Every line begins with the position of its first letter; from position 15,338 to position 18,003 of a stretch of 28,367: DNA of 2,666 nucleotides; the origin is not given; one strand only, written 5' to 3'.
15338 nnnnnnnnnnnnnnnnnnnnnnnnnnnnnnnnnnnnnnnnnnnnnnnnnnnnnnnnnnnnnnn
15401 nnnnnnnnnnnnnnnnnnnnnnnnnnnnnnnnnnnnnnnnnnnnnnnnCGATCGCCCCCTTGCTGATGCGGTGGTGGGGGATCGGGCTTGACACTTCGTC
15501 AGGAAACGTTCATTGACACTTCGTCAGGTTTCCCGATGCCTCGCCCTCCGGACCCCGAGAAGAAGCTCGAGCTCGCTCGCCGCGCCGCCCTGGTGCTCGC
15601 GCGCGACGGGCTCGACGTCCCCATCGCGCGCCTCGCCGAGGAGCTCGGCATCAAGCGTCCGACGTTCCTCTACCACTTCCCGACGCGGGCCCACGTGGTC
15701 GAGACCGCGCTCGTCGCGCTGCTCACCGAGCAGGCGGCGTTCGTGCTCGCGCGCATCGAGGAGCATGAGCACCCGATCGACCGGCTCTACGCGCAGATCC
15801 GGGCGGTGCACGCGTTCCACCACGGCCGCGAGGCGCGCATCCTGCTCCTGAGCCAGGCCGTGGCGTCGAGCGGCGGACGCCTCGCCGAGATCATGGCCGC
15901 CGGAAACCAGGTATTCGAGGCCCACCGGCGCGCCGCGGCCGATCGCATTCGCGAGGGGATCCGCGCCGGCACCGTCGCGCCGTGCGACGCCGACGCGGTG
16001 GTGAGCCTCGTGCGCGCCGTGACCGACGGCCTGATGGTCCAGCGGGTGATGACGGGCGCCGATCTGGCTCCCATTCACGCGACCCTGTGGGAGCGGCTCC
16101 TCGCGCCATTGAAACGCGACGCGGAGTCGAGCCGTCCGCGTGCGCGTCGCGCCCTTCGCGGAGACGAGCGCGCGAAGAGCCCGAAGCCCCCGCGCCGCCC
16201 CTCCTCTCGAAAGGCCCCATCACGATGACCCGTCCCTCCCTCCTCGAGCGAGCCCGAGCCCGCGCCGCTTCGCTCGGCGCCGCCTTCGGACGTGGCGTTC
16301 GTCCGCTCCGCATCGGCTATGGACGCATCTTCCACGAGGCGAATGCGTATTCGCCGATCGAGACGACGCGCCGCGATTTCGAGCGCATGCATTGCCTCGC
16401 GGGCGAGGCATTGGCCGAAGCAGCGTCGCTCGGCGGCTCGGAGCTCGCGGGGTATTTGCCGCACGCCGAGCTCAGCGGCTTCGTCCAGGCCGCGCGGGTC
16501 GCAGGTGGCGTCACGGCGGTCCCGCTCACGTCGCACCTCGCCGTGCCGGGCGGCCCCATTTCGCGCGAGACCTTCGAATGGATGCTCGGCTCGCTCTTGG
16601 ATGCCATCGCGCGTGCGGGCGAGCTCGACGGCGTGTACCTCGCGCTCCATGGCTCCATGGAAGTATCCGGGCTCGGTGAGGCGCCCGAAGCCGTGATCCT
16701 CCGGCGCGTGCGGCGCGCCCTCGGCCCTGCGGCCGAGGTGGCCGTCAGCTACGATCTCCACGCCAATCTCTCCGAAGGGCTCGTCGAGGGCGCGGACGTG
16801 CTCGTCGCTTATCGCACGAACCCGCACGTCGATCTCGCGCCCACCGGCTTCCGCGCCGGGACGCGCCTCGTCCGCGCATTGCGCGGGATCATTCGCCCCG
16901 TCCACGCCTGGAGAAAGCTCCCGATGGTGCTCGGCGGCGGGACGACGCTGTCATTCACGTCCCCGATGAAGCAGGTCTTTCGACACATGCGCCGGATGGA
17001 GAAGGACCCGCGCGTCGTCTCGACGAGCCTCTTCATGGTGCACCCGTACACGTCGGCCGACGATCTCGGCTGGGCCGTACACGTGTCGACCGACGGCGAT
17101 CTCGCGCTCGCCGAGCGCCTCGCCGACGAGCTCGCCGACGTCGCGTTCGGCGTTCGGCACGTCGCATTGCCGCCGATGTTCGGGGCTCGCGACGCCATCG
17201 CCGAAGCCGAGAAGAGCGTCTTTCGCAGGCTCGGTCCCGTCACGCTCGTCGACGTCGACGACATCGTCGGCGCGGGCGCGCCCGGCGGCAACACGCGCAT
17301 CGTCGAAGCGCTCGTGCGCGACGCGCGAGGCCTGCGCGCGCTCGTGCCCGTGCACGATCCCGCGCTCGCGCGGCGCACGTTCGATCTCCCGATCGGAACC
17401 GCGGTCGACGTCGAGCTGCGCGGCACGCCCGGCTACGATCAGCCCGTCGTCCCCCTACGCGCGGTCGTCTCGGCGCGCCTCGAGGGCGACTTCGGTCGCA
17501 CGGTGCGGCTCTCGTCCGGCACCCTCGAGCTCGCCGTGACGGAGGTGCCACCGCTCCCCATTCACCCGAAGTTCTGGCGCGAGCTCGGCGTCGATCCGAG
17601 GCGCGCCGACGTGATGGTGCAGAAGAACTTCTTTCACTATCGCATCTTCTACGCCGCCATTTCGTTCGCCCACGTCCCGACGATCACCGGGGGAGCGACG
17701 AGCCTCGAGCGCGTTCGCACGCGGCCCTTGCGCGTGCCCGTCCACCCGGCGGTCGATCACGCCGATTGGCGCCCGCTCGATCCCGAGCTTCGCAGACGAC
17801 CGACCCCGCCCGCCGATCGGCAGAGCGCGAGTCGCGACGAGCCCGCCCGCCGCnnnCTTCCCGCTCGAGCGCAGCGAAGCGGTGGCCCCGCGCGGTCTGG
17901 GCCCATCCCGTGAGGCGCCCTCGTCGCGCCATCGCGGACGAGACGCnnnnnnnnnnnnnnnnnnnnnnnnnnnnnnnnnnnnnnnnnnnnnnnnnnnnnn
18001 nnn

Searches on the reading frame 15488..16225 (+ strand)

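Call 39: search_protein_families(library=pfam, proteins=[window:15488-16225:+], max_evalue=0.01)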
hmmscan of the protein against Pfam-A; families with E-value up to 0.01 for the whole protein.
window:15488-16225:+ (246 aa): 4 families
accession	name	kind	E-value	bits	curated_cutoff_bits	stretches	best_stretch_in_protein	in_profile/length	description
PF00440.29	TetR_N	-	0.00013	22.1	24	1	33-72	5-45/47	Bacterial regulatory proteins, tetR family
PF13977.11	TetR_C_6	-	0.0004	21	27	1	130-197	34-101/115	BetI-type transcriptional repressor, C-terminal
PF17932.6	TetR_C_24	-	0.0071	17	26.4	0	95-174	3-79/114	Tetracyclin repressor-like, C-terminal domain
PF02843.22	GARS_C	-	0.0073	17.1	34.8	0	94-151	18-73/92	Phosphoribosylglycinamide synthetase, C domain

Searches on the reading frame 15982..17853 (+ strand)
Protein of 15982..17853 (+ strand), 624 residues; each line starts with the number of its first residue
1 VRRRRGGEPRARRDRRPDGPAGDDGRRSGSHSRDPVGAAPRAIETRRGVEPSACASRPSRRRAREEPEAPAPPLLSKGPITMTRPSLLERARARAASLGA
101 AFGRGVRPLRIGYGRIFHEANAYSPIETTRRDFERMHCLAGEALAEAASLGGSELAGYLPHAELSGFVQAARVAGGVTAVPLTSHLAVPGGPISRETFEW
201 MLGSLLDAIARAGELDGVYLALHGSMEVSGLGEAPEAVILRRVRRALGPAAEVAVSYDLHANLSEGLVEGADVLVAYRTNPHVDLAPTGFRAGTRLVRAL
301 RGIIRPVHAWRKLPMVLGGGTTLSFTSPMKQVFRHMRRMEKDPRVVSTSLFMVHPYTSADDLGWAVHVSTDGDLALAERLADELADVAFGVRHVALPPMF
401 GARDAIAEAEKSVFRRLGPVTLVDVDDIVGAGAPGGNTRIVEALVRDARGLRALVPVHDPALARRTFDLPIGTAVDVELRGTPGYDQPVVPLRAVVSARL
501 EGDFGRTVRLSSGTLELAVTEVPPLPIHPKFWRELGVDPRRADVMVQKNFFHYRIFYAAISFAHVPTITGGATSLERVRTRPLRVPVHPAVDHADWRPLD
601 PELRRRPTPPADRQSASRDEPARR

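Call 39: search_protein_families(library=pfam, proteins=[window:15982-17853:+], max_evalue=0.01)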
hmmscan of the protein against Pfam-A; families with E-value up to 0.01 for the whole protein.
window:15982-17853:+ (624 aa): 2 families
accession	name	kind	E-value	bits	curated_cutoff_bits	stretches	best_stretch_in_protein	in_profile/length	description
PF07364.17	DUF1485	-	2e-72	244.4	22.8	1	110-409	1-289/290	Metallopeptidase family M81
PF07171.17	MlrC_C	-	1.3e-14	55.2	27.2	1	422-575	1-169/178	MlrC C-terminus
